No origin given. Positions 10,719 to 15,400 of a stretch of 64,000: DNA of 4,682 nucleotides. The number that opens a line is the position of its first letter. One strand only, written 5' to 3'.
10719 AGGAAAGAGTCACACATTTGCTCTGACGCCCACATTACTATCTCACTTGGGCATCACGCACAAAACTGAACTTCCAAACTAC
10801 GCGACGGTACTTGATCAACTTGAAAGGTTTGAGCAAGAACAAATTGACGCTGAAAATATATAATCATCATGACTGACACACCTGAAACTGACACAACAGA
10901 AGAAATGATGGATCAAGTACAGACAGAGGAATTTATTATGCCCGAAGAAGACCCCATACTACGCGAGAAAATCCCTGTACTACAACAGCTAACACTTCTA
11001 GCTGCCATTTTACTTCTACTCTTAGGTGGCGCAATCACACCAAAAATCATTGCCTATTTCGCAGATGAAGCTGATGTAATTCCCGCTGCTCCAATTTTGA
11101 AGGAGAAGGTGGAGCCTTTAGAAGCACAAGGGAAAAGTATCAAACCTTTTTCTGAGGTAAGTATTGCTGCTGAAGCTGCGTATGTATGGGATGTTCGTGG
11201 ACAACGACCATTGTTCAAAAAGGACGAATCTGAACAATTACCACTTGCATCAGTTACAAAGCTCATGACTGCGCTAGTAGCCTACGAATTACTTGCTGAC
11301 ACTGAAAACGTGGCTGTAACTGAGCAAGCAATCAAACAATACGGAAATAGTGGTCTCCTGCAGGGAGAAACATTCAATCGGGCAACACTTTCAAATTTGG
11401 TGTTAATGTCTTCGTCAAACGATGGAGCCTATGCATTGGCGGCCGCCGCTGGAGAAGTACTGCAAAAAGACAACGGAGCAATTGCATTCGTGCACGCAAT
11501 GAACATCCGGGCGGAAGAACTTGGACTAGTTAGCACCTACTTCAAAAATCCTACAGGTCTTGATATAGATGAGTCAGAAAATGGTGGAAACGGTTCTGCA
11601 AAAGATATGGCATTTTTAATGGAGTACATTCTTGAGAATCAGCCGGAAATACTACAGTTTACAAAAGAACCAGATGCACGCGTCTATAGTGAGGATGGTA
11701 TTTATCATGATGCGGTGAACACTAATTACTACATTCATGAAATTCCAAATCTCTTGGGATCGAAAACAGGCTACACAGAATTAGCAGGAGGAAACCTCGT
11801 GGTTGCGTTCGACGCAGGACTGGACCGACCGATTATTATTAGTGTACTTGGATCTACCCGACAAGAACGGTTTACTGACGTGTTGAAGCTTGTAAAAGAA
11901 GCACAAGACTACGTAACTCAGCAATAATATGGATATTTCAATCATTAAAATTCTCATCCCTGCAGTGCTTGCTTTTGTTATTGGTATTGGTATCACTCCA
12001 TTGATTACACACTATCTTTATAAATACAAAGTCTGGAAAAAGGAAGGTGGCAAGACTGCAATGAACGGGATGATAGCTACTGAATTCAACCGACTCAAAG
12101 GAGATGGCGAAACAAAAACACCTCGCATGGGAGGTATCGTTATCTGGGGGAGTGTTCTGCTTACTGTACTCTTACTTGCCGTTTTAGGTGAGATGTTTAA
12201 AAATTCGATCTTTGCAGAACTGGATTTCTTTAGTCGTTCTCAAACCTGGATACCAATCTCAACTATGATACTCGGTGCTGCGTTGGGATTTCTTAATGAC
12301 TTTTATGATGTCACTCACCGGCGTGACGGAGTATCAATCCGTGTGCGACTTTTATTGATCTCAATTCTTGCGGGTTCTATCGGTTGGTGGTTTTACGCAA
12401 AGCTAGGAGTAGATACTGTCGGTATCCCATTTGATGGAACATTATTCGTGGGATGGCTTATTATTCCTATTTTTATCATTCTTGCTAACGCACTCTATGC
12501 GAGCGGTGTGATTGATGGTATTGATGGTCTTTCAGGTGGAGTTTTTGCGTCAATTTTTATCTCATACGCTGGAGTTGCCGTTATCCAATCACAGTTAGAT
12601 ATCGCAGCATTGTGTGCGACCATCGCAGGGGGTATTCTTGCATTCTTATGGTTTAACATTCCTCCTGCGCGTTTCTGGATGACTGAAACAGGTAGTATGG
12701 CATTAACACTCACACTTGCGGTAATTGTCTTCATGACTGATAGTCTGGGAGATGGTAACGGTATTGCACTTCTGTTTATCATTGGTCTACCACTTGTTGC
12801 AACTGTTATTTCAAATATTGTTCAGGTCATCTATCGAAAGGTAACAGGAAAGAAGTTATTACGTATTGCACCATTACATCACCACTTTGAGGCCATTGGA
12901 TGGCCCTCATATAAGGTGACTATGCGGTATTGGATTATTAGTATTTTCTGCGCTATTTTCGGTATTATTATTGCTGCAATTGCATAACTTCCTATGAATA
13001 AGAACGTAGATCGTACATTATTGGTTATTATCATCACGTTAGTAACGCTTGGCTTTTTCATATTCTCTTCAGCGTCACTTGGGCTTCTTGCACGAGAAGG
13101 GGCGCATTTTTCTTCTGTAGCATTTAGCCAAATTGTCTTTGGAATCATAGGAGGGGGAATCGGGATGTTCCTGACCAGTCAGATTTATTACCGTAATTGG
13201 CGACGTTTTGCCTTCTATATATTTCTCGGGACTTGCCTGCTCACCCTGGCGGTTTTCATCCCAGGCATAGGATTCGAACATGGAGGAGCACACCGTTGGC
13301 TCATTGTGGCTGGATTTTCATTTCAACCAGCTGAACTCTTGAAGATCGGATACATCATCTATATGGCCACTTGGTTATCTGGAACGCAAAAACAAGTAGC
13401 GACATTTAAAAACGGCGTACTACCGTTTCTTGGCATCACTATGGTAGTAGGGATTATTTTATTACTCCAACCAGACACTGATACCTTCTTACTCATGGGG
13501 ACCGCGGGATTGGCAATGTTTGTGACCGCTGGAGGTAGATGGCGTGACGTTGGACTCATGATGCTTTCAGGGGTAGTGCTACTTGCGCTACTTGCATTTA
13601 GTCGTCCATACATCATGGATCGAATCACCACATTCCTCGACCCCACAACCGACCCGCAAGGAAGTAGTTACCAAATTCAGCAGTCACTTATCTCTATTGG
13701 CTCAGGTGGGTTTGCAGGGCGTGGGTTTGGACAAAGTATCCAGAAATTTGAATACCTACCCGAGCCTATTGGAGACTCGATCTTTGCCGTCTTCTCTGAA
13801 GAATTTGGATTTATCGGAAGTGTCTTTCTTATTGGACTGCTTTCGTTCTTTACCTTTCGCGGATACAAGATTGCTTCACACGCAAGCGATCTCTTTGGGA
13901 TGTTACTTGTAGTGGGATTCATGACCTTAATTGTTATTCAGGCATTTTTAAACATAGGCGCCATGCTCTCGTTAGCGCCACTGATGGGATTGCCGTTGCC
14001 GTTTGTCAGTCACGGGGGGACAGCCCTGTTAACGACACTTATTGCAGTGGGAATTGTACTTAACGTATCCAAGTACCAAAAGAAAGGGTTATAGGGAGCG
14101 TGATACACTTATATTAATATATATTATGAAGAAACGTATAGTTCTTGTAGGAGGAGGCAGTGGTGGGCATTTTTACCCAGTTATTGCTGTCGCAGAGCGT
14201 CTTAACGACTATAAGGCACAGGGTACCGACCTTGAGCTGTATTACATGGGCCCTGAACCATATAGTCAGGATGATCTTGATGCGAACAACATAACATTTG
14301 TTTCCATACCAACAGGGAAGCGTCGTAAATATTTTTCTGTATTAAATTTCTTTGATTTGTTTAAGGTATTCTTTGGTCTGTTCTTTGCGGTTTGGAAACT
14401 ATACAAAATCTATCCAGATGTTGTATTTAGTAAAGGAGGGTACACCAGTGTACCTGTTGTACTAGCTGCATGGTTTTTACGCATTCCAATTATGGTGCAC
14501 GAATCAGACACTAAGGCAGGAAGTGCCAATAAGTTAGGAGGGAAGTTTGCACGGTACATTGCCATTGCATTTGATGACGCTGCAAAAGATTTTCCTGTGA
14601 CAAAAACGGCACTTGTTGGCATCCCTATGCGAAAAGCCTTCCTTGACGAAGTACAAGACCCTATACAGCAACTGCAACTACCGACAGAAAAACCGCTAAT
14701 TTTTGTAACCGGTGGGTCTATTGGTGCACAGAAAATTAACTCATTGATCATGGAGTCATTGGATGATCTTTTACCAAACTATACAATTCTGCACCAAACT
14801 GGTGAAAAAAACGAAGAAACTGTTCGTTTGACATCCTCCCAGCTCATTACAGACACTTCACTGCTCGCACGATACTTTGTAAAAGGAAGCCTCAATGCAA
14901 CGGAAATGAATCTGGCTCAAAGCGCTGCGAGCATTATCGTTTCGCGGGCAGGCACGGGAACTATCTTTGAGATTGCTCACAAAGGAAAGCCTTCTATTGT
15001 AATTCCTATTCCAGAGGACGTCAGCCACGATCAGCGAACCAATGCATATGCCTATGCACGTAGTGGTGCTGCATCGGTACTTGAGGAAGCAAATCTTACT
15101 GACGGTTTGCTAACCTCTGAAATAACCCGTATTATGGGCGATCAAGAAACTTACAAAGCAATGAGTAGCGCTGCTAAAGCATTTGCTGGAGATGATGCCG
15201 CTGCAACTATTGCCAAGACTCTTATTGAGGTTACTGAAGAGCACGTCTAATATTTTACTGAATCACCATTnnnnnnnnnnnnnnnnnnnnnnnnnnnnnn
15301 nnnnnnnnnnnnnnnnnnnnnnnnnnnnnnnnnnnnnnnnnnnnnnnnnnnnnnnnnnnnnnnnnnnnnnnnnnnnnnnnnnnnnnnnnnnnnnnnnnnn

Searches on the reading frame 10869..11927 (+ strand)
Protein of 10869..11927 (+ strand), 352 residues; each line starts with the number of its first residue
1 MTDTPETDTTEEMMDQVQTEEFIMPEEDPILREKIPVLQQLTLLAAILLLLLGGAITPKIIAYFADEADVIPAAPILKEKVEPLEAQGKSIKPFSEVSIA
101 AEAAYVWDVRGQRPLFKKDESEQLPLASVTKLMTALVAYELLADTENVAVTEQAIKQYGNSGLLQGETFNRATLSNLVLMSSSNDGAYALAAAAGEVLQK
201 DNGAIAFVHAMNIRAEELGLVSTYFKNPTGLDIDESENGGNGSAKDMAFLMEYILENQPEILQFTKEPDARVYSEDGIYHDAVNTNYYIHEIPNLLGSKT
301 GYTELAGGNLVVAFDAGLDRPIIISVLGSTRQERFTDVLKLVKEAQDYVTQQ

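Call 63: search_protein_families(library=pfam, proteins=[window:10869-11927:+], max_evalue=0.0001)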
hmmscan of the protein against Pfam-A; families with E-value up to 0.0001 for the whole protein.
window:10869-11927:+ (352 aa): 1 family
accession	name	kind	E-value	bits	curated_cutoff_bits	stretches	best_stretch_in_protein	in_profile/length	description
PF00768.25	Peptidase_S11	-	1.4e-35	123.3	27.6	1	95-328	6-236/239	D-alanyl-D-alanine carboxypeptidase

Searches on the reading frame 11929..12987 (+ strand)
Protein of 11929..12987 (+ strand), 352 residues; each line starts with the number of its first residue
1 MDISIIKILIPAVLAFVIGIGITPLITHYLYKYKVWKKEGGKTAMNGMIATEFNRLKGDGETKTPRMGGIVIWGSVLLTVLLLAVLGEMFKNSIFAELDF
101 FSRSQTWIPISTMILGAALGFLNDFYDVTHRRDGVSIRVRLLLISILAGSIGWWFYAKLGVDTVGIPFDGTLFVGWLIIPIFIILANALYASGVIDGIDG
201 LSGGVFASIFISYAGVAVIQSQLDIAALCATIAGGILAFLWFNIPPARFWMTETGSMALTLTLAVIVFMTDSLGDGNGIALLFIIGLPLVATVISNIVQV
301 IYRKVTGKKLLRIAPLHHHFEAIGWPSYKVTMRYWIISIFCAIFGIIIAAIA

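Call 63: search_protein_families(library=pfam, proteins=[window:11929-12987:+], max_evalue=0.0001)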
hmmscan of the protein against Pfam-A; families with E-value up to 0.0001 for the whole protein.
window:11929-12987:+ (352 aa): 1 family
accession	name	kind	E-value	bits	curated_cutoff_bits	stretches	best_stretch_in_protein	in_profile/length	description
PF00953.26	Glycos_transf_4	-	2.7e-19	70.2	27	1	110-269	5-158/160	Glycosyl transferase family 4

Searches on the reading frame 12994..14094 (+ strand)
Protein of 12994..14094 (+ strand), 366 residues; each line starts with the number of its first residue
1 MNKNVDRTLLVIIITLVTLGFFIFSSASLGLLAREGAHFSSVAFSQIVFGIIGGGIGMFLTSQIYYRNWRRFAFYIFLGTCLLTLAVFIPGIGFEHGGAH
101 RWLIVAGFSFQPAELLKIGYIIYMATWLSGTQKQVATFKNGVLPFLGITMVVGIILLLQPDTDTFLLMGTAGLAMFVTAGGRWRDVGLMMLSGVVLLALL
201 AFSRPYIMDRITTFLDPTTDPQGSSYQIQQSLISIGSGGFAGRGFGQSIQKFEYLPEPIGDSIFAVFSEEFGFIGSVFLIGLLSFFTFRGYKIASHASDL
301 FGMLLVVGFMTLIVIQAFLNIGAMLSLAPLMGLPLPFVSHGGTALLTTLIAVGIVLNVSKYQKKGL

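Call 63: search_protein_families(library=pfam, proteins=[window:12994-14094:+], max_evalue=0.0001)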
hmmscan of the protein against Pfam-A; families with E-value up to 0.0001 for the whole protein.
window:12994-14094:+ (366 aa): 1 family
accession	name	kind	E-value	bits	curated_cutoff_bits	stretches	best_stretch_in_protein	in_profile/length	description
PF01098.24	FTSW_RODA_SPOVE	-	7.1e-94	315.1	26.4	1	8-363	2-355/356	Cell cycle protein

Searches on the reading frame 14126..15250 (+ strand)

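Call 63: search_protein_families(library=pfam, proteins=[window:14126-15250:+], max_evalue=0.0001)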
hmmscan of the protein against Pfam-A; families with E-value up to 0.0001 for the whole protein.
window:14126-15250:+ (374 aa): 3 families
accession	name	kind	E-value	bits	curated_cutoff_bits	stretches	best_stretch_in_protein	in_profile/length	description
PF04101.22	Glyco_tran_28_C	-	8.7e-31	107.6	22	1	192-359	2-163/166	Glycosyltransferase family 28 C-terminal domain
PF03033.26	Glyco_transf_28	-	9.5e-29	100.7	26.2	1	5-146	1-138/139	Glycosyltransferase family 28 N-terminal domain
PF06722.18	EryCIII-like_C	-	3.5e-05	24.3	31.7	1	266-368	47-144/145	Erythromycin biosynthesis protein CIII-like, C-terminal domain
